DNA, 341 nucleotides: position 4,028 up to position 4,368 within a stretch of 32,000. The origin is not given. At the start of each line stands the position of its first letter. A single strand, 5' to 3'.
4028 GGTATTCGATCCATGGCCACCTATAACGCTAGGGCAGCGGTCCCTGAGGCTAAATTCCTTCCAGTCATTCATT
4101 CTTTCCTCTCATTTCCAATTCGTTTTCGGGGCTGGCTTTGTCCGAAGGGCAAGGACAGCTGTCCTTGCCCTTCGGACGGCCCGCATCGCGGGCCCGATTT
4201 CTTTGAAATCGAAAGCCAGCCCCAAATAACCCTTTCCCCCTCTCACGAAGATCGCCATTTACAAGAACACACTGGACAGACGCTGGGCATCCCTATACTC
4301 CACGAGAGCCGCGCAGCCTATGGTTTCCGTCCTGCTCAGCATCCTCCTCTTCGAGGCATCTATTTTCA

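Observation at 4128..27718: Dense family of ~85-100 nt 'closing stem + three hairpins' intergenic elements (9 copies in 32 kb)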

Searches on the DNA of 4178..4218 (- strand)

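Call 49: build_rna_model(alignment_id=A3, structure=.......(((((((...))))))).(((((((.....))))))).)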
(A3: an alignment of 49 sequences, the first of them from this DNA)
Model R1 built from alignment A3 (49 sequences, 45 columns); structure: as given.
model positions 38; base pairs 12; branch points 1; effective number of sequences 49; information 1.321 bits per position. Calibrated on 0.2 Mb of random sequence (short: E-values are rough).
structure used (alignment columns):
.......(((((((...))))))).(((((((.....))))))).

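Call 50: search_with_rna_model(model_id=R1, source=window, filters=off, max_evalue=10)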
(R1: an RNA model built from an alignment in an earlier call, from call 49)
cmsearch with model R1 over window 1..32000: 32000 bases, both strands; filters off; matches with E-value up to 10: 44.
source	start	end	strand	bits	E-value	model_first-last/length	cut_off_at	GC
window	7835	7871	-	54.5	8e-13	1-38/38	no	0.62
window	18968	19006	+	51.8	4.1e-12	1-38/38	no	0.64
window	17147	17183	+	51.6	4.6e-12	1-38/38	no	0.73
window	9539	9577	+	51.1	6.2e-12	1-38/38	no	0.74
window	4179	4217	-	49.9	1.3e-11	1-38/38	no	0.59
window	11542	11580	-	49.4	1.7e-11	1-38/38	no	0.67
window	21671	21710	-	48.4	3.2e-11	1-38/38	no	0.75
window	20267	20303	+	39.3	8e-09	1-38/38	no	0.62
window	4161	4193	+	25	4.3e-05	1-38/38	no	0.76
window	7797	7849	+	23.8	8.7e-05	1-38/38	no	0.6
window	18992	19023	-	23.8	9e-05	1-38/38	no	0.69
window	11533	11556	+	21.6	0.00034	1-38/38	no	0.92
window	17169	17205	-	20.8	0.00053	1-38/38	no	0.59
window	21645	21685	+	17.8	0.0032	1-38/38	no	0.63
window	9563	9600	-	15.9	0.011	1-38/38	no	0.55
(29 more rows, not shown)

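Call 51: search_with_rna_model(model_id=R1, sources=[L001, L002, L003, L120, L121, L005, L006, L015, L025, L026, L031, L034, L037, L041, L043, L044, L045, L048, L052, L053, L057, L058, L060, L067, L070, L072, L074, L075, L078, L080, L086, L087, L088, L089, L097, L099, L105, L107, L108, L109, L111, L116], max_evalue=0.001)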
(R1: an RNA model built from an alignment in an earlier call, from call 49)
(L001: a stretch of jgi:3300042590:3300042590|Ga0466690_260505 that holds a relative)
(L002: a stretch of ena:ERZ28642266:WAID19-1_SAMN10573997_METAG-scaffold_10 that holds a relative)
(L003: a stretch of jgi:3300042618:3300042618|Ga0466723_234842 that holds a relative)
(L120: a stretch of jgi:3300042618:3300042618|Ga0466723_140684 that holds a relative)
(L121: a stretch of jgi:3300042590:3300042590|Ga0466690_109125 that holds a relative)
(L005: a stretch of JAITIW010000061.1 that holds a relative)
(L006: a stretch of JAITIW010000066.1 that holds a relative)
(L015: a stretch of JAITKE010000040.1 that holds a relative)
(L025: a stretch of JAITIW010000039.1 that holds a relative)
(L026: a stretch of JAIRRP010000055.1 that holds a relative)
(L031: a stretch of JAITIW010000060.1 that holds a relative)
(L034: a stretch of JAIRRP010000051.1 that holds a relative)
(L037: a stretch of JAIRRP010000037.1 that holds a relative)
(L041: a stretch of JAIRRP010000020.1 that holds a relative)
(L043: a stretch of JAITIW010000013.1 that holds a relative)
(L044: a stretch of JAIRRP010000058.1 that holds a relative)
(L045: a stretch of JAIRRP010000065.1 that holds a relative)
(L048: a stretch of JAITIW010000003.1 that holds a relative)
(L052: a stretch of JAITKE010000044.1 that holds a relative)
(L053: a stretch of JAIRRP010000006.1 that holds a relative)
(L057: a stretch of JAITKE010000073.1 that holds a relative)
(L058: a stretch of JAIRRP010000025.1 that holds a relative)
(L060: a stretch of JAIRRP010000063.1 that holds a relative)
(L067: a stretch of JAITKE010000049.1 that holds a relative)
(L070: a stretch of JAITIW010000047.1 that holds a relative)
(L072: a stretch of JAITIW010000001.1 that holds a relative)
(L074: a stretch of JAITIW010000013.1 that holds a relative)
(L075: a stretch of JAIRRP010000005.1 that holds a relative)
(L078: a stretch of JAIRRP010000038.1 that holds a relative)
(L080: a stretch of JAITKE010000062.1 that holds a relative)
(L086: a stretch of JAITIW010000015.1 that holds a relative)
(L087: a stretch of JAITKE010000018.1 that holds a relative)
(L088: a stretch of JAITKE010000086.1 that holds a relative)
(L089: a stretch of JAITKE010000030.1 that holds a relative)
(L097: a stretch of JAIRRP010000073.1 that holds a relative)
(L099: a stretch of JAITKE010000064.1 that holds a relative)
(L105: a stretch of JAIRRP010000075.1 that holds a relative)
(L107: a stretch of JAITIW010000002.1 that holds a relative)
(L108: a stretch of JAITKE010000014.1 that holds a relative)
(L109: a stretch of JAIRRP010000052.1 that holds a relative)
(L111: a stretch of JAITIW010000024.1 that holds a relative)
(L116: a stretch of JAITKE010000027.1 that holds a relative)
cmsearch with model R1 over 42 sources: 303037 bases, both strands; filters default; matches with E-value up to 0.001: 98.
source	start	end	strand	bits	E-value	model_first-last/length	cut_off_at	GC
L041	3900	3938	+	58.6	6.4e-13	1-38/38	no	0.77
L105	2534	2570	-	58.5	7.1e-13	1-38/38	no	0.68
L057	4877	4913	+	56.6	2.2e-12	1-38/38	no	0.76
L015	1275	1313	-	56.4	2.4e-12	1-38/38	no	0.67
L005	1799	1835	+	56.4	2.5e-12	1-38/38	no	0.68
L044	3057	3095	-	56.3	2.6e-12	1-38/38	no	0.74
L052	5860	5896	-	56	3.2e-12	1-38/38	no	0.7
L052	7959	7995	+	56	3.2e-12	1-38/38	no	0.7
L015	2581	2619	-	55.9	3.3e-12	1-38/38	no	0.67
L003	7670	7708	+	55.4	4.6e-12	1-38/38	no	0.77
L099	3168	3206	+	55.3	4.9e-12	1-38/38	no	0.74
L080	1343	1381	+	55.1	5.4e-12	1-38/38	no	0.64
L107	2121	2157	-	55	5.9e-12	1-38/38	no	0.59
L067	981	1018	-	54.9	6.2e-12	1-38/38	no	0.76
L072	7712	7750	+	54.7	6.7e-12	1-38/38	no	0.74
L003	9057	9095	-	54.5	7.8e-12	1-38/38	no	0.74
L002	2802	2840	-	54.5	8e-12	1-38/38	no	0.72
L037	3184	3222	+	54.4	8.1e-12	1-38/38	no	0.74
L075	1385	1423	+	54.4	8.1e-12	1-38/38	no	0.74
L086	3620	3658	+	54.4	8.1e-12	1-38/38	no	0.74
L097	2180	2218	+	54.4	8.1e-12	1-38/38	no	0.74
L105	2668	2706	+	54.4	8.1e-12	1-38/38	no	0.74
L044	6162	6200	+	54.4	8.3e-12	1-38/38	no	0.77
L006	6765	6803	+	54.4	8.3e-12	1-38/38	no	0.77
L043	7849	7887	-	54.4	8.3e-12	1-38/38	no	0.77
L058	4304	4342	-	54.4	8.3e-12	1-38/38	no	0.77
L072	596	634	+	54.4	8.3e-12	1-38/38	no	0.77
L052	3670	3707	+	54.4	8.4e-12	1-38/38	no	0.68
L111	3346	3384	-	54.2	9.4e-12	1-38/38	no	0.79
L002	1426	1464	+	54.1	9.9e-12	1-38/38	no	0.74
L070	7257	7293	+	54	1e-11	1-38/38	no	0.65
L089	913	949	+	54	1.1e-11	1-38/38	no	0.65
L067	3467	3504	-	53.9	1.1e-11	1-38/38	no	0.79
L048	7014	7052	+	53.8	1.2e-11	1-38/38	no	0.62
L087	271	307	-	53.7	1.3e-11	1-38/38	no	0.7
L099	4958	4995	+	53.6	1.3e-11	1-38/38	no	0.79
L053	201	239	+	53.5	1.5e-11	1-38/38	no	0.72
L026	5740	5776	-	53.3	1.6e-11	1-38/38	no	0.73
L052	140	177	+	53.2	1.7e-11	1-38/38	no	0.71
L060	1158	1196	+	53.1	1.8e-11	1-38/38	no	0.72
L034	978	1016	-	53.1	1.9e-11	1-38/38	no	0.74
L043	3935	3971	+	52.9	2.1e-11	1-38/38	no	0.68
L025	6027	6065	+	52.4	2.8e-11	1-38/38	no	0.69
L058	38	76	-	52.1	3.2e-11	1-38/38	no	0.69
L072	4985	5023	+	52.1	3.2e-11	1-38/38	no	0.69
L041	2347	2385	+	52.1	3.3e-11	1-38/38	no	0.69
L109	7221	7259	+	52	3.5e-11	1-38/38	no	0.74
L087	3360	3397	+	51.6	4.4e-11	1-38/38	no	0.71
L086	2181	2219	+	51.4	5e-11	1-38/38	no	0.72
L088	3393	3430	+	51.3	5.3e-11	1-38/38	no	0.76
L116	4989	5026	+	51.3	5.3e-11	1-38/38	no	0.76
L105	476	512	+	51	6.4e-11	1-38/38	no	0.68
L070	5000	5036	+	50.9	6.8e-11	1-38/38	no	0.7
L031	467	505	+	50.8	7.1e-11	1-38/38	no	0.74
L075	7760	7798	-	50.7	7.9e-11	1-38/38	no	0.74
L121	1293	1330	+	50.1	1.1e-10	1-38/38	no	0.82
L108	1232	1270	-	49.9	1.3e-10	1-38/38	no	0.72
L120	1056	1094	+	49.6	1.5e-10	1-38/38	no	0.62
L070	1887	1923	+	49.4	1.7e-10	1-38/38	no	0.54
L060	5505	5541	+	49.2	1.9e-10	1-38/38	no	0.73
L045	1851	1889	-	49.2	2e-10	1-38/38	no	0.69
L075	4031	4067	+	49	2.1e-10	1-38/38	no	0.7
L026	5840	5878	+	48.6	2.7e-10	1-38/38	no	0.72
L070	431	469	+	47.7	4.8e-10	1-38/38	no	0.64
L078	815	851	+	47.2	6.4e-10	1-38/38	no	0.7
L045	5727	5763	+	46.9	7.7e-10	1-38/38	no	0.68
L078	995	1033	-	46.4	1e-09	1-38/38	no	0.59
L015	2904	2942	-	46.3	1.1e-09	1-38/38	no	0.87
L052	3854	3890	-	45.7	1.5e-09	1-38/38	no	0.78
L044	6578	6614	-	45.6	1.7e-09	1-38/38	no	0.57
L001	1549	1594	-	45.5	1.8e-09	1-38/38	no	0.8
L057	6847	6883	-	45.3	2e-09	1-38/38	no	0.65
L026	5122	5161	-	44.1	4.2e-09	1-38/38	no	0.68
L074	3678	3717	+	44.1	4.2e-09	1-38/38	no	0.7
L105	372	410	-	44.1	4.2e-09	1-38/38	no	0.77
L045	1718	1754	-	43.4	6.1e-09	1-38/38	no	0.43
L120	4125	4170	-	43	8.2e-09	1-38/38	no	0.83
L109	3846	3884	+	42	1.5e-08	1-38/38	no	0.69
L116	1483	1522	+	42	1.5e-08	1-38/38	no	0.73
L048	3612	3648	-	41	2.7e-08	1-38/38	no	0.51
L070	2108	2144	-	40.8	2.9e-08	1-38/38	no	0.68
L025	5065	5101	+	40.5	3.6e-08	1-38/38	no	0.76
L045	5952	5991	-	40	4.9e-08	1-38/38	no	0.65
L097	761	800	-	39.6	6.2e-08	1-38/38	no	0.68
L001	174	210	+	39.5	6.7e-08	1-38/38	no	0.59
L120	2720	2756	+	39.3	7.6e-08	1-38/38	no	0.62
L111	6291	6327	+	34.4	1.4e-06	1-38/38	no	0.46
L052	262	296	-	33.1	3.2e-06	1-38/38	no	0.63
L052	7701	7741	+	32.8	3.8e-06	1-38/38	no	0.83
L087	450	491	-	31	1.1e-05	1-38/38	no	0.76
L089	935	985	-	28.7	4.4e-05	1-38/38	no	0.78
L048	7038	7096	-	25.6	0.00029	1-38/38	no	0.73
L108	1219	1246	+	25.5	0.00031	1-38/38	no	0.79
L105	2692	2718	-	24.9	0.00042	1-38/38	no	0.74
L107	2083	2135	+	24.9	0.00044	1-38/38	no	0.6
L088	3416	3452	-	24.7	0.0005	1-38/38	no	0.7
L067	3458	3481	+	23.6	0.00095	1-38/38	no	0.88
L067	972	995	+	23.6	0.00095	1-38/38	no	0.88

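Call 52: search_with_rna_model(model_id=R1, sources=[L007, L008, L009, L010, L011, L012, L013, L014, L016, L017, L018, L019, L020, L021, L022, L023, L024, L027, L028, L029, L030, L032, L033, L035, L036, L038, L039, L040, L042, L046, L047, L049, L050, L051, L054, L055, L056, L059, L061, L062, L063, L064, L065, L066, L068, L069, L071, L073, L076, L077, L079, L081, L082, L083, L084, L085, L090, L091, L092, L093, L094, L095, L096, L098, L100, L101, L102, L103, L104, L106, L110, L112, L113, L114, L115, L117, L118], max_evalue=0.001)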
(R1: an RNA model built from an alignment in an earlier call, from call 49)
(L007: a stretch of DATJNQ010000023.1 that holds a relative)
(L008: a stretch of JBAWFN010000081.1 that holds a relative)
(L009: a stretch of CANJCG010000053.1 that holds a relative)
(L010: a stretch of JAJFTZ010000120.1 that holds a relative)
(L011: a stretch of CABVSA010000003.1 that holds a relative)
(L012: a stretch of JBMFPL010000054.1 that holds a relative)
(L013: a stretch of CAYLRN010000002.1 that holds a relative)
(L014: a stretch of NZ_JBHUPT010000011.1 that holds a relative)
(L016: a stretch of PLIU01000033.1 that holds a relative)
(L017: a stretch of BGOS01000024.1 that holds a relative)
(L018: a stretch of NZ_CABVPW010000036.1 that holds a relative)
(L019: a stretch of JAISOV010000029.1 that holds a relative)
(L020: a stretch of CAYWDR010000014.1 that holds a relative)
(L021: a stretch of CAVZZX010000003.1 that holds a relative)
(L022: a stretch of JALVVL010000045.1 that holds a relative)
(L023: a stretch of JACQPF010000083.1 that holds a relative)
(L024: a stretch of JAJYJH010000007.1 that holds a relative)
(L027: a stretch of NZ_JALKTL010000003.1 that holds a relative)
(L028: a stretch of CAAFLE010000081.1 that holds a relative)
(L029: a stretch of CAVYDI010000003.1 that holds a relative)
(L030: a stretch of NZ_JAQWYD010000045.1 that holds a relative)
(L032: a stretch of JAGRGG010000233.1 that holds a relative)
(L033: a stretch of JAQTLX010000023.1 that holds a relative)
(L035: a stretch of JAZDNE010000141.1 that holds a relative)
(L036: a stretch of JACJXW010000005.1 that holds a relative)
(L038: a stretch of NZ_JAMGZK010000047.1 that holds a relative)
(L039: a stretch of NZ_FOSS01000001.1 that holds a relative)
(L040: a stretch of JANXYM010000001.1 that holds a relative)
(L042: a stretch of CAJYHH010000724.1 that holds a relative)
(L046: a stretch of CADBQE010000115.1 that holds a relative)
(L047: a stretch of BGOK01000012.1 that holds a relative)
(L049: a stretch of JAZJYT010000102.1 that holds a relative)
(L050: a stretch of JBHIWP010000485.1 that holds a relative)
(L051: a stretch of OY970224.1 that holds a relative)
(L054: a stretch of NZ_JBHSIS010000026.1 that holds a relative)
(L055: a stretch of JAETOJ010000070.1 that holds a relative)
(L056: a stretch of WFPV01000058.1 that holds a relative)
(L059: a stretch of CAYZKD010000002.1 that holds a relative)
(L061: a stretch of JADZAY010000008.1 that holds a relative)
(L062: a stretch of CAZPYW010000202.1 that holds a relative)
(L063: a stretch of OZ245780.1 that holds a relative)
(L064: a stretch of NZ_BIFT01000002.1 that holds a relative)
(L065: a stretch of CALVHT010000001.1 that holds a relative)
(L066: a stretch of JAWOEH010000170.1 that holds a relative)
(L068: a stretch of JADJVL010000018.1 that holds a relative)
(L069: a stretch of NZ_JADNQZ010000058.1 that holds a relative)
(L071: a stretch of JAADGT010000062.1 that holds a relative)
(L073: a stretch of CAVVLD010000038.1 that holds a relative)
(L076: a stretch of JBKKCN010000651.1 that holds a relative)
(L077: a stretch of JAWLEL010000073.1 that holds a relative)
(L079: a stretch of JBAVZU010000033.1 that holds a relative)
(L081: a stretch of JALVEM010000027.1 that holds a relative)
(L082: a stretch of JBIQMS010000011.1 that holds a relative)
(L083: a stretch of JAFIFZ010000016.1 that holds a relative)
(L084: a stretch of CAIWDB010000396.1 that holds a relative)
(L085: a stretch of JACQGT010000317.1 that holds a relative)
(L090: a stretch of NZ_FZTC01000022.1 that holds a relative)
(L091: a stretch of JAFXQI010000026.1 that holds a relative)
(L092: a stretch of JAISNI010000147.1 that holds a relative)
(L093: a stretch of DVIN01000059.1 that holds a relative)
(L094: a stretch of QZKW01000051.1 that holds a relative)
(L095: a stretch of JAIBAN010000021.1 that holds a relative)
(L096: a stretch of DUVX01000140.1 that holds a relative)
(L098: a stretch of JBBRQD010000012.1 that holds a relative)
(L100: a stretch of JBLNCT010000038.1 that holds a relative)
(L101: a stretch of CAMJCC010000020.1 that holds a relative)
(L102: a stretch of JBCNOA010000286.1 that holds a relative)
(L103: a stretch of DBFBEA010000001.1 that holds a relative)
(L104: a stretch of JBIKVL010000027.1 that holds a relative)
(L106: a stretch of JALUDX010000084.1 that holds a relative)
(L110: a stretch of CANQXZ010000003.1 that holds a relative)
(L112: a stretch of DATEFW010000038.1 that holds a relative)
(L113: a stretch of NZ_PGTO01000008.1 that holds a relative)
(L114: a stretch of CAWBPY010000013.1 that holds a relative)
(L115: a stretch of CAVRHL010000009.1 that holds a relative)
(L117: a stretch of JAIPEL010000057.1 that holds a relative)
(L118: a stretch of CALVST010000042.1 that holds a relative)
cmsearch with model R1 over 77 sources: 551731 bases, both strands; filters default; matches with E-value up to 0.001: 11.
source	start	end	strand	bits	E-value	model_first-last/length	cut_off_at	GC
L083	1919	1956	+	28.7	8e-05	1-38/38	no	0.76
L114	2662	2699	+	27.3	0.00018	1-38/38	no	0.68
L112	873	911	-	27.2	0.0002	1-38/38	no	0.72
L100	2646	2683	-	26.8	0.00025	1-38/38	no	0.71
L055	749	788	+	26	0.0004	1-38/38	no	0.75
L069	5146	5172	+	26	0.0004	1-38/38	no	0.78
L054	5308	5344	-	25.4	0.00058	1-38/38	no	0.76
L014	4365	4392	+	25.3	0.00062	1-38/38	no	0.79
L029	3508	3544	-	24.8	0.00085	1-38/38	no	0.81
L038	6306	6335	-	24.6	0.00092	1-38/38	no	0.67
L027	7337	7363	+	24.5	0.00098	1-38/38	no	0.56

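Call 73: search_with_rna_model(model_id=R1, sources=[L124, L125, L126, L127, L128, L129, L130, L131, L132, L133, L134, L135, L136, L137, L138, L139, L140, L141, L142, L143, L144, L145, L146, L147, L148, L149, L150, L151, L152, L153, L154, L155, L156, L157, L158, L159, L160, L161, L162, L163, L164, L165, L166, L167], max_evalue=0.001)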
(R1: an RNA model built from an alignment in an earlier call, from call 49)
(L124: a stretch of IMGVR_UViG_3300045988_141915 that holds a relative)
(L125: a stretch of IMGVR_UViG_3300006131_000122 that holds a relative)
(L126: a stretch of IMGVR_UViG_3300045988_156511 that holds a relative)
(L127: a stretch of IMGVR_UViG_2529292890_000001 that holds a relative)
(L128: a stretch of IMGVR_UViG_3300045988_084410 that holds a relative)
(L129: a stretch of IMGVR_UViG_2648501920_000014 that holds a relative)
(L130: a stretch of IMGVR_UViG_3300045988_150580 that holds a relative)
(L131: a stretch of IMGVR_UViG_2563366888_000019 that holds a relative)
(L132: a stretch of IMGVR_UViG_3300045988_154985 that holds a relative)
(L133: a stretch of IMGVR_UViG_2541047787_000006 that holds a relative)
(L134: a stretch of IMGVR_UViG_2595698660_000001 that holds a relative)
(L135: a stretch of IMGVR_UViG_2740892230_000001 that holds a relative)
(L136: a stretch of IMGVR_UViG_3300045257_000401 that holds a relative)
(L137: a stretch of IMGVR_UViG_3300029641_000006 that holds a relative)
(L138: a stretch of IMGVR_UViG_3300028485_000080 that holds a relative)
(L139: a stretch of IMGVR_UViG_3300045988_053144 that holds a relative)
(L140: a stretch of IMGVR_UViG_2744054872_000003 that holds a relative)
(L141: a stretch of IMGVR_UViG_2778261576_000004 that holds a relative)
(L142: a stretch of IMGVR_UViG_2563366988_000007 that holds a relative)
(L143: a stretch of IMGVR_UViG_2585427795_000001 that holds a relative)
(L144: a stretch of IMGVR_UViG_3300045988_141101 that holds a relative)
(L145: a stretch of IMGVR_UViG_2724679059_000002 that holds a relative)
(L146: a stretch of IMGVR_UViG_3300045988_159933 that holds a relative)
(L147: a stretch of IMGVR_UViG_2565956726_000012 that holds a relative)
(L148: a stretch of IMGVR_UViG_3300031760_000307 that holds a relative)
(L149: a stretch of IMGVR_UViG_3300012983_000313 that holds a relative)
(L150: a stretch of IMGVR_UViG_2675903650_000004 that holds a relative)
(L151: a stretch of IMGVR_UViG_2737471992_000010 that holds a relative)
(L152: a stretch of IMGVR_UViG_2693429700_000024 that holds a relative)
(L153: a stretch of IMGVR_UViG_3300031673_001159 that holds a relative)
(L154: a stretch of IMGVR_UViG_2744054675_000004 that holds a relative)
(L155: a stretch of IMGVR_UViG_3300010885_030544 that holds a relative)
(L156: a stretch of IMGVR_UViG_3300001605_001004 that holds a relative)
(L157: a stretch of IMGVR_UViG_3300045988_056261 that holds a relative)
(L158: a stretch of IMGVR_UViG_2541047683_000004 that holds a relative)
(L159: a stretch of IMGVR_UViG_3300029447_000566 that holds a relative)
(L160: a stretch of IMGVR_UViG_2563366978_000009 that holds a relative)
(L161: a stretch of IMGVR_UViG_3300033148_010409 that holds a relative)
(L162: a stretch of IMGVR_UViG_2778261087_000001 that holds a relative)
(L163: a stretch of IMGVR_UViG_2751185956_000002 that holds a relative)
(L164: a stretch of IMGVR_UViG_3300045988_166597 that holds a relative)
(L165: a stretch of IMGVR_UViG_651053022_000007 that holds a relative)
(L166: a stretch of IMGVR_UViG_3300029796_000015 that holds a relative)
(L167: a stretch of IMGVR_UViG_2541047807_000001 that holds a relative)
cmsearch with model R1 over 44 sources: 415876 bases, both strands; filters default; matches with E-value up to 0.001: 0.
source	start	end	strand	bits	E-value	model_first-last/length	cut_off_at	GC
